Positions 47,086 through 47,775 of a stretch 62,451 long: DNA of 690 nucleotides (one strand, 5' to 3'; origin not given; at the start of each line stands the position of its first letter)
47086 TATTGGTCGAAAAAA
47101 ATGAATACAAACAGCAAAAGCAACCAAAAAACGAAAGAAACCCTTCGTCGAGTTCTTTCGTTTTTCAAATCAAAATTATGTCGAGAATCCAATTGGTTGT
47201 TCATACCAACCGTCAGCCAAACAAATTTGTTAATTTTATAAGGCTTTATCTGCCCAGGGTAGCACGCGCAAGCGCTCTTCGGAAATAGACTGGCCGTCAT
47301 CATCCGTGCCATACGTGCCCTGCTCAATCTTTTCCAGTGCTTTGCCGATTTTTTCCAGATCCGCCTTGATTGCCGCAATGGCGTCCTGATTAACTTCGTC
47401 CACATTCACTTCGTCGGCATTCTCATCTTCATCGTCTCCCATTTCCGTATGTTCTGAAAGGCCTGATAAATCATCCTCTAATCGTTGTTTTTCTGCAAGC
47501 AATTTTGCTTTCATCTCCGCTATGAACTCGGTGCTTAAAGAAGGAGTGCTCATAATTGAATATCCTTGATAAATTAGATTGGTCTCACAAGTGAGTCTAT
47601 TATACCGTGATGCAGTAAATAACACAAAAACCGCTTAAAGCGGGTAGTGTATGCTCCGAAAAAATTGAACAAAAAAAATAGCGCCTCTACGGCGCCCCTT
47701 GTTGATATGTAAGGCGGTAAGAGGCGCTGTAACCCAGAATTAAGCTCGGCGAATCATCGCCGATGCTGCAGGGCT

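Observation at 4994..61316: Low-complexity 'word-repeat' inverted repeats fill most intergenic gaps and sit directly on start codons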

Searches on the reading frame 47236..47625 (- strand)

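Call 47: search_protein_families(library=ncbifam, proteins=[window:47236-47625:-], max_evalue=0.01)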
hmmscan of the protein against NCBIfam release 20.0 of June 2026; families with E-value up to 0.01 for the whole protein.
window:47236-47625:- (129 aa): 4 families
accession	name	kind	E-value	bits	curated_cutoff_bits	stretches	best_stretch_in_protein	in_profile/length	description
TIGR02890.1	bacill_yteA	subfamily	2.8e-11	43.8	134.4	1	36-127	4-109/159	regulatory protein, yteA family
NF033459.1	DksA_like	equivalog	3.6e-09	36.9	105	1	35-125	10-99/113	RNA polymerase-binding protein DksA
TIGR02420.1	dksA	equivalog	7.8e-06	26.3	115.5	1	35-128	13-104/110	RNA polymerase-binding protein DksA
NF011435.0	PRK14866.1-1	equivalog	0.0026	16.8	622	1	31-116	267-352/441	hypothetical protein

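Call 48: search_protein_families(library=pfam, proteins=[window:47236-47625:-], max_evalue=0.01)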
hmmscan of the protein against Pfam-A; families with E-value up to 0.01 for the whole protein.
window:47236-47625:- (129 aa): 0 families
